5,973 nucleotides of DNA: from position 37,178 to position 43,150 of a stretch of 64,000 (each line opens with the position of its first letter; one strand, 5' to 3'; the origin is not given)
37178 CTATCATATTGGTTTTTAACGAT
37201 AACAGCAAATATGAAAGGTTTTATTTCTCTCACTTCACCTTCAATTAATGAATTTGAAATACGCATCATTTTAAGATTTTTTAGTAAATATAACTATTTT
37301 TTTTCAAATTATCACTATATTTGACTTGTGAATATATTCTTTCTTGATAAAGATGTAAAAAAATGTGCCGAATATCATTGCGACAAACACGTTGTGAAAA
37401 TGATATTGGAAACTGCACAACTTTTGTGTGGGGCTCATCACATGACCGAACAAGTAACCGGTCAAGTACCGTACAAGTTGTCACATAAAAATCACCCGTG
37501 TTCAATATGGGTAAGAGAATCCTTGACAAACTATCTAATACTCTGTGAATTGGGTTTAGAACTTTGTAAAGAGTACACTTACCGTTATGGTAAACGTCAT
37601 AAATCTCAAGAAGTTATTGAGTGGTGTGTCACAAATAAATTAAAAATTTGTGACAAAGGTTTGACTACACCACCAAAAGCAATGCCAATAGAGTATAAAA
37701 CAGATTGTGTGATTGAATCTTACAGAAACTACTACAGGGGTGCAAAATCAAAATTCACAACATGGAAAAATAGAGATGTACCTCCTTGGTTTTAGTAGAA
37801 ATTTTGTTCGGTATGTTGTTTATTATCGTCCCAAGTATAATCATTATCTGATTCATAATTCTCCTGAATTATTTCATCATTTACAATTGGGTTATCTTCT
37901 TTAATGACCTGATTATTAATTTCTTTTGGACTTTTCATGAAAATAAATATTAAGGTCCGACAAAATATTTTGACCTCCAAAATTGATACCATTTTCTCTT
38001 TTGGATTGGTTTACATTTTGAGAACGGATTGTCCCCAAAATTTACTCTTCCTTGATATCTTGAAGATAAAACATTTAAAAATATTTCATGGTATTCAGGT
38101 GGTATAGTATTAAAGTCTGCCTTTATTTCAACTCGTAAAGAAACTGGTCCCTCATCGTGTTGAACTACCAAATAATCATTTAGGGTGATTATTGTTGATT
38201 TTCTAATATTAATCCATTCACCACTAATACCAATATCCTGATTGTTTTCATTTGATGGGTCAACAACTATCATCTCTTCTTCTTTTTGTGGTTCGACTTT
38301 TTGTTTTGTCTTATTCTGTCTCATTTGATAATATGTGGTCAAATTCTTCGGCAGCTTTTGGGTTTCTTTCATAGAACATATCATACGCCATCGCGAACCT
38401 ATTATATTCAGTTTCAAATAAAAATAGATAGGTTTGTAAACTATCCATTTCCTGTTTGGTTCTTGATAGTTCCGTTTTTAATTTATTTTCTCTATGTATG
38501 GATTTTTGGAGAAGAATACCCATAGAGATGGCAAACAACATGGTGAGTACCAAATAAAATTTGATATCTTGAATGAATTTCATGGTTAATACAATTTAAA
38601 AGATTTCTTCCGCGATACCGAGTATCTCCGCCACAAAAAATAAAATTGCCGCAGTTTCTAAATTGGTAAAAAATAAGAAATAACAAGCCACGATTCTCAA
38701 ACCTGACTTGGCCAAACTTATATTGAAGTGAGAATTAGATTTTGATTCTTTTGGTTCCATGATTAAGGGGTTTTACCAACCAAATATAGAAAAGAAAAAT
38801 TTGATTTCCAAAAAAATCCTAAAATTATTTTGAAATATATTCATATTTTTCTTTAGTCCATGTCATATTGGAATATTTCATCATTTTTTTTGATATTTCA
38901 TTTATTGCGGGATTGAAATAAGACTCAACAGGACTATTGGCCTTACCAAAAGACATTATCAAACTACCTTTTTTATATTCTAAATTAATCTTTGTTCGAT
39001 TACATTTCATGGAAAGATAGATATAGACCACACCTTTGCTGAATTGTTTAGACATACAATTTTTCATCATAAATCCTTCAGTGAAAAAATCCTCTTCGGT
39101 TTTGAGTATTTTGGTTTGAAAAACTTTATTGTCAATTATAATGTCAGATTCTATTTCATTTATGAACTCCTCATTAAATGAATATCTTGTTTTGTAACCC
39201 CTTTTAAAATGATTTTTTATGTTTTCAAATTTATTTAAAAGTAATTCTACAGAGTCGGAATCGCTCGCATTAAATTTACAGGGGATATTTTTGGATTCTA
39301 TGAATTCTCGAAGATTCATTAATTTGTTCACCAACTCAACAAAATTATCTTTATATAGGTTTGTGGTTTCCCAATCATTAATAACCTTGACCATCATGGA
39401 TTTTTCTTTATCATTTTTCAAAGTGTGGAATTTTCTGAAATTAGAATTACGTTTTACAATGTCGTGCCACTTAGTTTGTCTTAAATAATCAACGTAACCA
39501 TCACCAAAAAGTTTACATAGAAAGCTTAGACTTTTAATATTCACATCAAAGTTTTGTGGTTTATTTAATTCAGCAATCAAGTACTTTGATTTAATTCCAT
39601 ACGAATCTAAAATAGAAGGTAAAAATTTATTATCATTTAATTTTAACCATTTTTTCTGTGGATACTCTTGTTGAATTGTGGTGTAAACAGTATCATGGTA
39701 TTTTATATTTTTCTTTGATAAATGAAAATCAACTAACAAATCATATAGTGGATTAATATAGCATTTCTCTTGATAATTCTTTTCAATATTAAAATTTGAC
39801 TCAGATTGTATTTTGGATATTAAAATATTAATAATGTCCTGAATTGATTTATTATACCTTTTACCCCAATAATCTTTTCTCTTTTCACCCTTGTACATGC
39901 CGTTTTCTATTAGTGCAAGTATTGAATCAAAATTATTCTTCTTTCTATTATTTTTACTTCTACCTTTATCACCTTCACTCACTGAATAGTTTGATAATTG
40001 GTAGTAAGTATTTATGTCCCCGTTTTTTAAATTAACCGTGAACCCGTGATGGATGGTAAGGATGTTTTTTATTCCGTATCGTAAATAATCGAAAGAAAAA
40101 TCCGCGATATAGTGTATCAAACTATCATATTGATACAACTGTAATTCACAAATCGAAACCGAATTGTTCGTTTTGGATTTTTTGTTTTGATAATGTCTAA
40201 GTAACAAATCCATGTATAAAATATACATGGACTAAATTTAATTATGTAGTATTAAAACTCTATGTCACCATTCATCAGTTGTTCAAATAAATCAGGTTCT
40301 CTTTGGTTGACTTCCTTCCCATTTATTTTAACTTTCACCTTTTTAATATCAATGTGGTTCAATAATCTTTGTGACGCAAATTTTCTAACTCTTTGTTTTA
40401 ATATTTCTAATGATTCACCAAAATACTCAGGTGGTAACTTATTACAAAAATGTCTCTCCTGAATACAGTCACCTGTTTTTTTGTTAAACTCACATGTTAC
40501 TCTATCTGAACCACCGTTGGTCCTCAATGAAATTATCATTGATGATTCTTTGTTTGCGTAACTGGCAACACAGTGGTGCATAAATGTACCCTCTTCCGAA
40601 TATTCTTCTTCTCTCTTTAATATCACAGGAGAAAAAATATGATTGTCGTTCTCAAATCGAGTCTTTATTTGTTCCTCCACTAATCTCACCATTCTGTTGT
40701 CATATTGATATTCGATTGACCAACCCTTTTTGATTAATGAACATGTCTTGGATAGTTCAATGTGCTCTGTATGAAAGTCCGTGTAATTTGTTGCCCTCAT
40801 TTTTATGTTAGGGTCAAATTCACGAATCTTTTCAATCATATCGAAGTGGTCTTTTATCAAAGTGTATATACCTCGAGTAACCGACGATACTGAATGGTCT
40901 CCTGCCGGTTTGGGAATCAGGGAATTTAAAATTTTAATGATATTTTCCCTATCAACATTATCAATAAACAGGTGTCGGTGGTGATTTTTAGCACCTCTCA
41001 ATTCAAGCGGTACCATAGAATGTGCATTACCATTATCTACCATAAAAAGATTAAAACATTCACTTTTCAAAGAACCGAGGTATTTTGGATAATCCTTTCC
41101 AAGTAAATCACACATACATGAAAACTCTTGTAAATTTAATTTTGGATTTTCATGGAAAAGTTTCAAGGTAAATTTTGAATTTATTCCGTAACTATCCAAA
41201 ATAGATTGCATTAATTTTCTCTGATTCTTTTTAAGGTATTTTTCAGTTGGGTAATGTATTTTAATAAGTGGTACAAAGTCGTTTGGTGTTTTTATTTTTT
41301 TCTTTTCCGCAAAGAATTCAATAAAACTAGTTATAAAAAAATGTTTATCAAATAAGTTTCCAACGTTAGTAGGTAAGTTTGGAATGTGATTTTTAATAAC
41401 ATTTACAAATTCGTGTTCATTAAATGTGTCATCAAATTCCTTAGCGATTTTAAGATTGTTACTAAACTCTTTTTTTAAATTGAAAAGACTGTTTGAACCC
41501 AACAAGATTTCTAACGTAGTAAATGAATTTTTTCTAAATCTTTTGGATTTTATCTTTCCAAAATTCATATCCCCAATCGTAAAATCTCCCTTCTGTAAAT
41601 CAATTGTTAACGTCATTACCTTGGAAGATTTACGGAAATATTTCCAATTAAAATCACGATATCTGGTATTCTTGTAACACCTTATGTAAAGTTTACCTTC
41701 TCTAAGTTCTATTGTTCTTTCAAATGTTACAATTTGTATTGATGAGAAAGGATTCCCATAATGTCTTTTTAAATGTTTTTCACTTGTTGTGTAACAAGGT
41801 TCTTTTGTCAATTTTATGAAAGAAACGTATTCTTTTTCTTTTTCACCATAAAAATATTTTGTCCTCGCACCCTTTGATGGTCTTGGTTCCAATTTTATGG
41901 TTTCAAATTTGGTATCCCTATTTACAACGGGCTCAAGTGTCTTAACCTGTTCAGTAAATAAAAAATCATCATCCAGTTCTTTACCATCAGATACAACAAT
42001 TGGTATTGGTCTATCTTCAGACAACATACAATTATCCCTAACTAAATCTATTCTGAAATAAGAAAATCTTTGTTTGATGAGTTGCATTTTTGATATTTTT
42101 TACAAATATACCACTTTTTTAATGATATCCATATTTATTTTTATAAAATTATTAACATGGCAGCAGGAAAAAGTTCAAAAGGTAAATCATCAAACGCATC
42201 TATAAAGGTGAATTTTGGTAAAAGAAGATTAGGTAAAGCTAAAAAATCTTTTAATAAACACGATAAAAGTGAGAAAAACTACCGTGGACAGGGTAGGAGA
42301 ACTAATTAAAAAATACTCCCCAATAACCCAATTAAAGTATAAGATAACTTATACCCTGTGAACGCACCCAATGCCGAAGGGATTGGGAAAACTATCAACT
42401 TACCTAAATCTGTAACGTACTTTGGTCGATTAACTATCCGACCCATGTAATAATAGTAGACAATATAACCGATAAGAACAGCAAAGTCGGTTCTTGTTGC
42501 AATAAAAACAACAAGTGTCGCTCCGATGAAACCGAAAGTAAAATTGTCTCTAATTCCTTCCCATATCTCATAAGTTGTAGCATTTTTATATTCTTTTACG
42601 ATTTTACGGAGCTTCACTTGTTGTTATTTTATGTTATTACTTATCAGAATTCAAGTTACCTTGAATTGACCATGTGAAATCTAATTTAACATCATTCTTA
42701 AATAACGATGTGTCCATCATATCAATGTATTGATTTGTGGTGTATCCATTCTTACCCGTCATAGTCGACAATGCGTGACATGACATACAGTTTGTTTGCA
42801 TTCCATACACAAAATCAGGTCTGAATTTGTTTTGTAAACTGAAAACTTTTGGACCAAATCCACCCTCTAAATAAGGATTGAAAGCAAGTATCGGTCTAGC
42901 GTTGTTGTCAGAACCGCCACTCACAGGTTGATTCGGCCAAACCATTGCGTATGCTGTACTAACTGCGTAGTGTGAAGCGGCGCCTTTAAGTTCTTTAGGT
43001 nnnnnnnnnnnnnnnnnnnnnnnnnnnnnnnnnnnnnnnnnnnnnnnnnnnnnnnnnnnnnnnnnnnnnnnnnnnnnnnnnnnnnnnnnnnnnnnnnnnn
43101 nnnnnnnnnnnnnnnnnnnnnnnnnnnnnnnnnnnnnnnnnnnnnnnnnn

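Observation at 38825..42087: Tandem pair of large Lys/Asn-rich paralogs with a conserved Cys/His-containing C-terminal module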

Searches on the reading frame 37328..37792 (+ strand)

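Call 13: search_protein_families(library=pfam, proteins=[window:37328-37792:+], max_evalue=0.01)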
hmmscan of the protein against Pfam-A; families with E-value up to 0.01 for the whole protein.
window:37328-37792:+ (155 aa): 1 family
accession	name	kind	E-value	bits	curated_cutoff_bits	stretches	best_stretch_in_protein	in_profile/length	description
PF03013.19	Pyr_excise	-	6.7e-05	23.6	23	1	1-91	1-77/81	Pyrimidine dimer DNA glycosylase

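Call 14: search_protein_families(library=phrogs, proteins=[window:37328-37792:+], max_evalue=0.001)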
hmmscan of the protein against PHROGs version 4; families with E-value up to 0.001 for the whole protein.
window:37328-37792:+ (155 aa): 1 family
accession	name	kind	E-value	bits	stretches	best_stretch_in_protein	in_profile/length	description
phrog_624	-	DNA, RNA and nucleotide metabolism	1.1e-57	197.1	1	1-155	1-157/309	DNA binding protein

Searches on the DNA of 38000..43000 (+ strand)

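Call 6: search_dna_similar(query=window:38000-43000:+, collection=phages, mode=near, max_rows=15)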
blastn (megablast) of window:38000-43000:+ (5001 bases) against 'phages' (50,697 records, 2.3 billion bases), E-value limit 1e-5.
No match.

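Call 98: search_rna_families(source=window, start=38500, end=42500, threshold=evalue, max_evalue=1)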
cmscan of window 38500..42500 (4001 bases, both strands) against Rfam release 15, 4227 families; matches with E-value up to 1: 0.
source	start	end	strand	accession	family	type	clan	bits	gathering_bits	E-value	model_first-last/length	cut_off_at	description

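Call 111: build_rna_model(alignment_id=A4, structure=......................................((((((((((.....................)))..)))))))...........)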
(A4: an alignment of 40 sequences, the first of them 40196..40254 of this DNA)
Model R1 built from alignment A4 (40 sequences, 92 columns); structure: as given.
model positions 58; base pairs 10; branch points 0; effective number of sequences 9.44; information 0.961 bits per position. Calibrated on 0.2 Mb of random sequence (short: E-values are rough).
structure used (alignment columns):
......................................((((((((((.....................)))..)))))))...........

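Call 112: search_with_rna_model(model_id=R1, sources=[window, L001, L004, L005, L006, L019, L020, L021, L022, L023, L025, L026, L027, L029, L034, L035, L036, L038, L040, L042, L045, L046, L047, L048, L049, L050, L053, L055, L057, L059, L061, L064, L065, L066, L067, L069, L071, L072, L073, L079, L080, L081, L086, L087, L092, L094, L097], max_evalue=1)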
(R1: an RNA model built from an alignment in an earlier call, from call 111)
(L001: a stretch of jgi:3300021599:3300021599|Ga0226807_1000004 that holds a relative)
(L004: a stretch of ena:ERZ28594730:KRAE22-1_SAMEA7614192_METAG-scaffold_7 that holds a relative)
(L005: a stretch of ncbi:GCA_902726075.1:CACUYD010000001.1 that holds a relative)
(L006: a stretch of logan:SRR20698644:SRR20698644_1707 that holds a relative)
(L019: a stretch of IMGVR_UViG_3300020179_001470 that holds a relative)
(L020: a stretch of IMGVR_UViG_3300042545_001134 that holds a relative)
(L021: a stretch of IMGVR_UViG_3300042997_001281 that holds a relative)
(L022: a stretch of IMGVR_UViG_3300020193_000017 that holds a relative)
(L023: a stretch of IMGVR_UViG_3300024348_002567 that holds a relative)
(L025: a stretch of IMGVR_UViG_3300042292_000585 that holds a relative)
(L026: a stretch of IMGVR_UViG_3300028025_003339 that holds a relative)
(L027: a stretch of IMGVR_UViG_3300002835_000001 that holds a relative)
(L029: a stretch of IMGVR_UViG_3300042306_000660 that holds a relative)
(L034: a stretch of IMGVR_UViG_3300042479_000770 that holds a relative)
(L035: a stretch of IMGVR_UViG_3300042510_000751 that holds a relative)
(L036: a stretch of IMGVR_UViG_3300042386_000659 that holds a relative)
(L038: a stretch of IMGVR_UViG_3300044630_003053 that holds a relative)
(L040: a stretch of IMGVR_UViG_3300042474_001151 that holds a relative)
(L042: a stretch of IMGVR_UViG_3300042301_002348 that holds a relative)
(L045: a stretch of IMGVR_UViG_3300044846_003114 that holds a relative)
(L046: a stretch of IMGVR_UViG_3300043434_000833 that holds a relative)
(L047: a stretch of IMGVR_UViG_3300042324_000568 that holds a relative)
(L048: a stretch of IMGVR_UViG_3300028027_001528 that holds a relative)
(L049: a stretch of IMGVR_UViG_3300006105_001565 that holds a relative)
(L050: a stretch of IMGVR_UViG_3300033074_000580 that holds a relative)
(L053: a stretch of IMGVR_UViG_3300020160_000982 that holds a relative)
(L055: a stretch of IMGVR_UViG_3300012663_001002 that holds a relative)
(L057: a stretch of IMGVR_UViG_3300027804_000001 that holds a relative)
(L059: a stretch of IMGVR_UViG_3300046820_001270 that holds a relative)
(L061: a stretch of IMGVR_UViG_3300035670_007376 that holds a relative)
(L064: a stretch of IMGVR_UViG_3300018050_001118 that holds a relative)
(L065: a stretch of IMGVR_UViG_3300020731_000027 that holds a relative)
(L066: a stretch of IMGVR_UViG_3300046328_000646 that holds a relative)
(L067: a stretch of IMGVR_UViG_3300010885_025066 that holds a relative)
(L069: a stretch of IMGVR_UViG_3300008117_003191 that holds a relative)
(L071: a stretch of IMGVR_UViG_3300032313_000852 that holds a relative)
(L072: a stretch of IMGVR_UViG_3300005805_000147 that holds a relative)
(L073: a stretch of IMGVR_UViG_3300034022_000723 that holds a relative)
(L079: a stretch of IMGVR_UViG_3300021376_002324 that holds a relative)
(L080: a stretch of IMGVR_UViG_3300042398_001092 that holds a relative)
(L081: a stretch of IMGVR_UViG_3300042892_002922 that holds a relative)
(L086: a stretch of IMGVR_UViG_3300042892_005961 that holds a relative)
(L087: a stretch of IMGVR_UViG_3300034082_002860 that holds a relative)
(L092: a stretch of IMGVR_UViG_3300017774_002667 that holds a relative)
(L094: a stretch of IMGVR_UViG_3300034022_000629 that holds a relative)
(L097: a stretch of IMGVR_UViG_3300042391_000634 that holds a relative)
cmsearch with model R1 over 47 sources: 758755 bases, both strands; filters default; matches with E-value up to 1: 65.
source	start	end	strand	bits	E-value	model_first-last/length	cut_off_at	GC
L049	8860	8917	+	80.4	1.8e-12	1-58/58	no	0.19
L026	8674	8731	+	80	2.2e-12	1-58/58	no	0.17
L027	8893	8950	+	80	2.2e-12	1-58/58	no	0.17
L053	8863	8920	+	79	3.5e-12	1-58/58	no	0.19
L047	8578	8635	+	78.2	5.1e-12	1-58/58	no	0.17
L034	8893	8950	+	76.7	1e-11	1-58/58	no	0.16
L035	8893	8950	+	76.7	1e-11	1-58/58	no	0.16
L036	8893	8950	+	76.7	1e-11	1-58/58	no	0.16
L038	8067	8124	+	76.7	1e-11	1-58/58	no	0.16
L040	8890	8947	+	76.7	1e-11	1-58/58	no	0.16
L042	8893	8950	+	76.7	1e-11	1-58/58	no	0.16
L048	8884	8941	+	76.7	1e-11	1-58/58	no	0.16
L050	8851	8908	+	76.4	1.2e-11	1-58/58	no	0.19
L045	8884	8941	+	76.3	1.3e-11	1-58/58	no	0.16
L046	8881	8938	+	75.9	1.5e-11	1-58/58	no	0.17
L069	8629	8686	+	73.9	3.9e-11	1-58/58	no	0.21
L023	8888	8944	+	73.1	5.7e-11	1-58/58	no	0.19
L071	8809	8866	+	72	9.6e-11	1-58/58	no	0.16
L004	7890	7947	+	71.3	1.4e-10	1-58/58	no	0.19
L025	8882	8938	+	71.1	1.5e-10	1-58/58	no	0.19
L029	7088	7144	+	71.1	1.5e-10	1-58/58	no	0.19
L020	8871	8928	+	70.2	2.3e-10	1-58/58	no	0.24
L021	8871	8928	+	70.2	2.3e-10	1-58/58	no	0.24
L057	8859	8918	+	70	2.5e-10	1-58/58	no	0.18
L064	8859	8918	+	70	2.5e-10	1-58/58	no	0.18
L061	8873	8930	+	69.6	3.1e-10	1-58/58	no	0.17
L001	5961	6018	+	69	3.9e-10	1-58/58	no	0.21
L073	8722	8778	+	68.8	4.3e-10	1-58/58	no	0.19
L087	8716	8772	+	68.8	4.3e-10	1-58/58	no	0.19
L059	8911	8967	+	66.8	1.1e-09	1-58/58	no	0.19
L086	8722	8778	+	66.8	1.1e-09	1-58/58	no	0.19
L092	8554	8613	+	65.6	2e-09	1-58/58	no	0.18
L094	8860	8919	+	65.6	2e-09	1-58/58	no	0.18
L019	8847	8904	+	65.1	2.5e-09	1-58/58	no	0.22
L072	8569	8627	+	64.4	3.5e-09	1-58/58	no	0.19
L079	8569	8627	+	63.5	5.5e-09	1-58/58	no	0.17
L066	8830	8886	+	63.4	5.7e-09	1-57/58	3'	0.19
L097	8722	8778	+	63.4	5.7e-09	1-58/58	no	0.18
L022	8575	8632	+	57.1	1.1e-07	1-58/58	no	0.28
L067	8875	8932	+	41.1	0.00021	1-58/58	no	0.16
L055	8846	8905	+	38.1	0.00086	1-58/58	no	0.18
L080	8900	8975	+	36.8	0.0016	1-58/58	no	0.22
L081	8900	8975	+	36.8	0.0016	1-58/58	no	0.22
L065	15387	15444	+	35.9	0.0025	1-58/58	no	0.24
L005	5968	6018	+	32.5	0.012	1-58/58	no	0.22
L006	5968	6018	+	32.5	0.012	1-58/58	no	0.22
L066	8842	8880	-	28.2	0.097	17-58/58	no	0.18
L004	7899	7956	-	27.8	0.12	1-58/58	no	0.21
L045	8900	8930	-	27.6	0.13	21-51/58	no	0.13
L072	8579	8620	-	26.9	0.17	17-58/58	no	0.17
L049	8869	8926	-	25.6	0.33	1-58/58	no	0.21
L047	8594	8624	-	24.7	0.49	21-51/58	no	0.16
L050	8860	8901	-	24.7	0.51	17-58/58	no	0.19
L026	8690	8720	-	24.5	0.55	21-51/58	no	0.16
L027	8909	8939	-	24.5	0.55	21-51/58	no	0.16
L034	8909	8939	-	24.5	0.55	21-51/58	no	0.16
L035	8909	8939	-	24.5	0.55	21-51/58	no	0.16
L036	8909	8939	-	24.5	0.55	21-51/58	no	0.16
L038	8083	8113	-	24.5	0.55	21-51/58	no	0.16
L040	8906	8936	-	24.5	0.55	21-51/58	no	0.16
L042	8909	8939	-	24.5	0.55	21-51/58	no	0.16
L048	8900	8930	-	24.5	0.55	21-51/58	no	0.16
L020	8880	8937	-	24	0.68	1-58/58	no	0.24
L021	8880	8937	-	24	0.68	1-58/58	no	0.24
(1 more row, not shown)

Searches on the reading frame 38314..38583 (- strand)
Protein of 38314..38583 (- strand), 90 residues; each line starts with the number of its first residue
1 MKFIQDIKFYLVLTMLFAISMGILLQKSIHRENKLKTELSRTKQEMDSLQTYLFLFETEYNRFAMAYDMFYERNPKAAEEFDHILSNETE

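Call 13: search_protein_families(library=pfam, proteins=[window:38314-38583:-], max_evalue=0.01)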
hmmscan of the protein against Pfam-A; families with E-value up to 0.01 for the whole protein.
window:38314-38583:- (90 aa): 1 family
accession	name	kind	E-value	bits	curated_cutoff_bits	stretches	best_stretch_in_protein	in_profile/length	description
PF09903.14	DUF2130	-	0.0017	18.1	26.7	1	7-83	140-216/255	Uncharacterized protein conserved in bacteria (DUF2130)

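Call 14: search_protein_families(library=phrogs, proteins=[window:38314-38583:-], max_evalue=0.001)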
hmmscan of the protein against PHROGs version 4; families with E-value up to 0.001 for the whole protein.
window:38314-38583:- (90 aa): 0 families
